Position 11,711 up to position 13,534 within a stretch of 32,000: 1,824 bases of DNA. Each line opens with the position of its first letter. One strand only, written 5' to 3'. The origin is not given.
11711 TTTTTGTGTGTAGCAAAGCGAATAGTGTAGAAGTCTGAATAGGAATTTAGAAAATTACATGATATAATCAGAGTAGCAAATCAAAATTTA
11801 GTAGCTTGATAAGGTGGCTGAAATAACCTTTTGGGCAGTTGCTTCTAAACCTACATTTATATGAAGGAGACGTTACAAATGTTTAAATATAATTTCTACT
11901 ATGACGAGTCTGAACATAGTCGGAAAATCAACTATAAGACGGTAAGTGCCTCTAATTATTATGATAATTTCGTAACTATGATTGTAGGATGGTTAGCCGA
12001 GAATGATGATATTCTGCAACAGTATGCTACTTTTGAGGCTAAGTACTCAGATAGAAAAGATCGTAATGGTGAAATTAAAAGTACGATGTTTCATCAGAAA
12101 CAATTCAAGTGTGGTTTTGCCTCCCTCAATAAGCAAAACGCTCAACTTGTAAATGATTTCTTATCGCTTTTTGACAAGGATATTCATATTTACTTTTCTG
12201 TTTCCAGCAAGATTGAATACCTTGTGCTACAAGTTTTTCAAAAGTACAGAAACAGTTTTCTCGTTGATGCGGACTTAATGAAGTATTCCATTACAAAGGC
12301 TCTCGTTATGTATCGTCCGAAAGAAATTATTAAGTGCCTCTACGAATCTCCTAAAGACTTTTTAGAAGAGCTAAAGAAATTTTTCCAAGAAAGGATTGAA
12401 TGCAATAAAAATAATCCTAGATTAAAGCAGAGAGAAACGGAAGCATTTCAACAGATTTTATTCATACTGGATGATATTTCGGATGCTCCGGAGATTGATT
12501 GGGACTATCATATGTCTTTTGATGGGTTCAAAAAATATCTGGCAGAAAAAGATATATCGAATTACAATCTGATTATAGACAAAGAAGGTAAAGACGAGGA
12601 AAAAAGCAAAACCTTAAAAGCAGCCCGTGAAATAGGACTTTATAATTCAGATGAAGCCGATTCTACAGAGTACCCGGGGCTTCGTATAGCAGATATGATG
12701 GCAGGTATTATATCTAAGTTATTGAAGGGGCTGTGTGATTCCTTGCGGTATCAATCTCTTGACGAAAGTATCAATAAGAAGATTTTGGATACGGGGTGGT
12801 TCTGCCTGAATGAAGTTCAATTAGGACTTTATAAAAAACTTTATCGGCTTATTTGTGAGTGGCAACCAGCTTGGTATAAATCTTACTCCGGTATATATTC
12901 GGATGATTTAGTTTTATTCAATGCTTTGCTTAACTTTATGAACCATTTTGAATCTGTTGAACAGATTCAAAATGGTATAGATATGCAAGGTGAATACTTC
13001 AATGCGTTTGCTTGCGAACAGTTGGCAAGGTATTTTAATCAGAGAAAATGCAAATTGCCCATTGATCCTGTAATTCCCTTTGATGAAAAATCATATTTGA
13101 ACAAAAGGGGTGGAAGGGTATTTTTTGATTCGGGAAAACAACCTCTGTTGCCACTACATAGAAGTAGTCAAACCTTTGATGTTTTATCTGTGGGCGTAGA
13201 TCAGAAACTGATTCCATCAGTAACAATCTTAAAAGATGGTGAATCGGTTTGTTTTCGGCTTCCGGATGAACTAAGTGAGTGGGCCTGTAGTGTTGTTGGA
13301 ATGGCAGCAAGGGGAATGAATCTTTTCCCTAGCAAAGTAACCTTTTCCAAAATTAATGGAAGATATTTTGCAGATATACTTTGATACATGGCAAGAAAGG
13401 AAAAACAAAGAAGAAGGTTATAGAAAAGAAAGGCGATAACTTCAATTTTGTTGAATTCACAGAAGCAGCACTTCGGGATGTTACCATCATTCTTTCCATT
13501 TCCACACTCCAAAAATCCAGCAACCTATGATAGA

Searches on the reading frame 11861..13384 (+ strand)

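Call 4: search_protein_families(library=pfam, proteins=[window:11861-13384:+], max_evalue=0.01)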
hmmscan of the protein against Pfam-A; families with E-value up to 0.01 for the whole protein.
window:11861-13384:+ (507 aa): 1 family
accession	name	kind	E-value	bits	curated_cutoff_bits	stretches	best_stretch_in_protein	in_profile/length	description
PF12686.12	DUF3800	-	2.3e-06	28.8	21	1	12-285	2-147/149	Protein of unknown function (DUF3800)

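Call 6: search_protein_families(library=ncbifam, proteins=[window:11861-13384:+], max_evalue=0.01)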
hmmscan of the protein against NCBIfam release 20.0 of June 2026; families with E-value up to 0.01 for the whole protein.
window:11861-13384:+ (507 aa): 0 families

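Call 50: search_protein_families(library=padloc, proteins=[window:11861-13384:+], max_evalue=0.001)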
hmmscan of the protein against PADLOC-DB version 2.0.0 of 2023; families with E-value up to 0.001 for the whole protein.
window:11861-13384:+ (507 aa): 0 families
